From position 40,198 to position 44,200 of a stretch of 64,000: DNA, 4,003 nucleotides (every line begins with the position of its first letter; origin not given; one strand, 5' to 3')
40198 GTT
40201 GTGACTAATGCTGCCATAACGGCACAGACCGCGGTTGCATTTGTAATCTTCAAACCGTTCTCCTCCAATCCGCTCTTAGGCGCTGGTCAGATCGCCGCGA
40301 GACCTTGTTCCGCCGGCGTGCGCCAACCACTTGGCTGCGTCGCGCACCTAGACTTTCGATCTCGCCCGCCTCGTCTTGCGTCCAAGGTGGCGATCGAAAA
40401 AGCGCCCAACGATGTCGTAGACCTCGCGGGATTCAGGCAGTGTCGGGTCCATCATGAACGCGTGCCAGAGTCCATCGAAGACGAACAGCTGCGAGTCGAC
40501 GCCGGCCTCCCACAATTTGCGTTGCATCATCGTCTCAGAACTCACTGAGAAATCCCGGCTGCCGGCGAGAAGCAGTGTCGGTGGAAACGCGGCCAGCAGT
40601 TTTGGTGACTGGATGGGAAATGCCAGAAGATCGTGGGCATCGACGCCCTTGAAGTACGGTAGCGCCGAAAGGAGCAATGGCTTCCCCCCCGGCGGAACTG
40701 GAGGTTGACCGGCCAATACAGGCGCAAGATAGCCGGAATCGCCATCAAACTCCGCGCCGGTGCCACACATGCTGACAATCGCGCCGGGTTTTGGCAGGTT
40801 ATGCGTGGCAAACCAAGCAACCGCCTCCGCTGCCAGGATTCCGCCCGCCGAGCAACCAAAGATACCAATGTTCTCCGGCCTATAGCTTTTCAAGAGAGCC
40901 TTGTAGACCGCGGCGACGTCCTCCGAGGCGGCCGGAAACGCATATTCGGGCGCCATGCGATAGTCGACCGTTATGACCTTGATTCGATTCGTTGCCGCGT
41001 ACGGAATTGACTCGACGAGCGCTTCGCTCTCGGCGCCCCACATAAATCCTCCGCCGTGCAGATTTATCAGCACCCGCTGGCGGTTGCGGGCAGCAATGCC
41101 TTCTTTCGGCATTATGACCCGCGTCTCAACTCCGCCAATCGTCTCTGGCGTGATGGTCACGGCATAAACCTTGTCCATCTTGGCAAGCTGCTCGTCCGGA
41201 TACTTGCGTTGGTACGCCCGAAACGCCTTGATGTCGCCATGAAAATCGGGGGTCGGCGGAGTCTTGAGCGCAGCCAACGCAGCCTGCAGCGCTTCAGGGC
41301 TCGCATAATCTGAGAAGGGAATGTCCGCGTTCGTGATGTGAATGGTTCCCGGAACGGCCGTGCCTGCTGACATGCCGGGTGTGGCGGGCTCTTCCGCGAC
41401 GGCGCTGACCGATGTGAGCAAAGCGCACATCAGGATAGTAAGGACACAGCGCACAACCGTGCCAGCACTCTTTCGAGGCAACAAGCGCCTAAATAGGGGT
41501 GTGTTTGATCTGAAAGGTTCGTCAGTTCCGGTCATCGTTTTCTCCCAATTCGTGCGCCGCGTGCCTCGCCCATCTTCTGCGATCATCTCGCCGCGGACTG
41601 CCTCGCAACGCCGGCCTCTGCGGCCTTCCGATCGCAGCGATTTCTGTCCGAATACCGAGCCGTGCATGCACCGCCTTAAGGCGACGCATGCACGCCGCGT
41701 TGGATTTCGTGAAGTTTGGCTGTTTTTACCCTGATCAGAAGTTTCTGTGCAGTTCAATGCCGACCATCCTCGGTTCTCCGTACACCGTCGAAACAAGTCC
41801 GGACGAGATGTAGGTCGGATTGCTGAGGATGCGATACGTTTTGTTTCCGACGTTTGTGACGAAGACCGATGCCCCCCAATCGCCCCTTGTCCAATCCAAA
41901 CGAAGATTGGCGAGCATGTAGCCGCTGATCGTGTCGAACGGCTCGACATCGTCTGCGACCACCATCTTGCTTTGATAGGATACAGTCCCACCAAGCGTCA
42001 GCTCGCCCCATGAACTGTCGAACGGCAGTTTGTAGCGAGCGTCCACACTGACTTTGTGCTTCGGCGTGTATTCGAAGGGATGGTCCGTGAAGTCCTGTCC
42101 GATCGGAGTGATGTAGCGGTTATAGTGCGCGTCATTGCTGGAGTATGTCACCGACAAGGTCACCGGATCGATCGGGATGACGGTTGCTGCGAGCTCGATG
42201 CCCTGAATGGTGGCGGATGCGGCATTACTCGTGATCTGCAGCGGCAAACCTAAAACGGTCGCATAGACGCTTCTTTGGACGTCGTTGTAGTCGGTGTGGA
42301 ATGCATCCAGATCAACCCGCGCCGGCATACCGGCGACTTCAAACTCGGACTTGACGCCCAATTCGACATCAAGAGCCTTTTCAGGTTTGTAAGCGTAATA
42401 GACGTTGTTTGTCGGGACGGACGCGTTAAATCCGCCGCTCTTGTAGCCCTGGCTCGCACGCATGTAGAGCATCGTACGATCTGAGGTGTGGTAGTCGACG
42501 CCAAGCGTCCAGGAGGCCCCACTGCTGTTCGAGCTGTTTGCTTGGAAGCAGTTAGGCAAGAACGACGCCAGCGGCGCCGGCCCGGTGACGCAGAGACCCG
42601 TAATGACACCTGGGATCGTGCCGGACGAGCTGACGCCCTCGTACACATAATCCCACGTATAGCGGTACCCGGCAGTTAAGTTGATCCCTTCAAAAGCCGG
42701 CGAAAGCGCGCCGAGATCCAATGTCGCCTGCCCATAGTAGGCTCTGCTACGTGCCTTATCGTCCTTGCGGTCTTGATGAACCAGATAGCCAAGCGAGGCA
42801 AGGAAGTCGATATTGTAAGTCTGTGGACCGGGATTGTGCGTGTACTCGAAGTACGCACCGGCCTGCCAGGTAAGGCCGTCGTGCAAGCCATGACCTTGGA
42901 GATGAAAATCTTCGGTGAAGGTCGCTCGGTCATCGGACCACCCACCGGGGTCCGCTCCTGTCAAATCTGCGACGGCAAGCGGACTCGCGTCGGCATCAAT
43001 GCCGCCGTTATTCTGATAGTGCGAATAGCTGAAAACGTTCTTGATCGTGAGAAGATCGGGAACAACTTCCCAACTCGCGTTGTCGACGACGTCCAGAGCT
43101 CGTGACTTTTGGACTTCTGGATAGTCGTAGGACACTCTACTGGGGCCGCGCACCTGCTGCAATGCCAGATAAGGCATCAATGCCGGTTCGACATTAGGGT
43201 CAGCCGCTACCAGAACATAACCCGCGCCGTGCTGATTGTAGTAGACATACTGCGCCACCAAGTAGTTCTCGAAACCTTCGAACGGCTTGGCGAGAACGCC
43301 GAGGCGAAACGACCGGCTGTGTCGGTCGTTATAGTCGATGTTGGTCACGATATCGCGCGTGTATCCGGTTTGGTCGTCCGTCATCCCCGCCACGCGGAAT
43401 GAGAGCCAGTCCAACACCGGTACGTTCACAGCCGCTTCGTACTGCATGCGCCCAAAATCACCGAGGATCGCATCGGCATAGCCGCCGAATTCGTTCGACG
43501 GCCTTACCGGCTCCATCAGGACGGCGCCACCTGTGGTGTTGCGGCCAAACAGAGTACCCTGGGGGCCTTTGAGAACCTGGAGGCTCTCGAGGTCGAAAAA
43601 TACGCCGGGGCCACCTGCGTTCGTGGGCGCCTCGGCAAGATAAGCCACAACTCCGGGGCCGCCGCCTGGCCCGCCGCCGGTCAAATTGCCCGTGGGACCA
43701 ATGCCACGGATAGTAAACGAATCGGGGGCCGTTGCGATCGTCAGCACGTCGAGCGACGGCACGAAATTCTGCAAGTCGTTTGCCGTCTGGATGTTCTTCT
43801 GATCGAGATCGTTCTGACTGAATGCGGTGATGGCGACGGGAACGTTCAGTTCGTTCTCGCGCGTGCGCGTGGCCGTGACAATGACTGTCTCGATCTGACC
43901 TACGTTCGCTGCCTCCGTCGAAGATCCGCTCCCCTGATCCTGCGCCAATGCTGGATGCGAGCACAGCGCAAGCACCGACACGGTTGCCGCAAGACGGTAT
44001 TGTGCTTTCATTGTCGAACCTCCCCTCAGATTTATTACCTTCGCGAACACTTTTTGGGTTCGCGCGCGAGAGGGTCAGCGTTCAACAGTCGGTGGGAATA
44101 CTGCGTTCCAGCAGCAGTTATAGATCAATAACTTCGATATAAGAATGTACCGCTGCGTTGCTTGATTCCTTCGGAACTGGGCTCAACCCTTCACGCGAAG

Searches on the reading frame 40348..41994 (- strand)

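Call 26: search_protein_families(library=pfam, proteins=[window:40348-41994:-])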
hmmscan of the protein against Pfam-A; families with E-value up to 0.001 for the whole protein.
window:40348-41994:- (548 aa): 6 families
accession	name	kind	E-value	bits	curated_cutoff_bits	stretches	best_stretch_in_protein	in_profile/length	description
PF07859.19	Abhydrolase_3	-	1.8e-30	106.8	25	1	309-514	1-209/210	alpha/beta hydrolase fold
PF20434.5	BD-FAE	-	1.1e-09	38.6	26.8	1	303-389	10-104/215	BD-FAE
PF00135.34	COesterase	-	7.9e-05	22.2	27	0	293-349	90-144/515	Carboxylesterase family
PF10340.15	Say1_Mug180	-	8e-05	22.1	21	1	307-388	123-209/374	Steryl acetyl hydrolase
PF00326.27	Peptidase_S9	-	0.00017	21.6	22.6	0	358-393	46-83/213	Prolyl oligopeptidase family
PF12146.15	Hydrolase_4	-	0.00021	21.1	27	0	472-517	193-238/239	Serine aminopeptidase, S33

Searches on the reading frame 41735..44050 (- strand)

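Call 26: search_protein_families(library=pfam, proteins=[window:41735-44050:-])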
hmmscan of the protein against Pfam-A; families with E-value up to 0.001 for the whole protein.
window:41735-44050:- (771 aa): 2 families
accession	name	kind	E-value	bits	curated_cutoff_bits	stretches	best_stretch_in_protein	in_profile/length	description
PF00593.30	TonB_dep_Rec_b-barrel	-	5.8e-34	119.1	27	1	319-734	69-436/436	TonB dependent receptor-like, beta-barrel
PF07715.20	Plug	-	1e-08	36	23.9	1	69-176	4-107/107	TonB-dependent Receptor Plug Domain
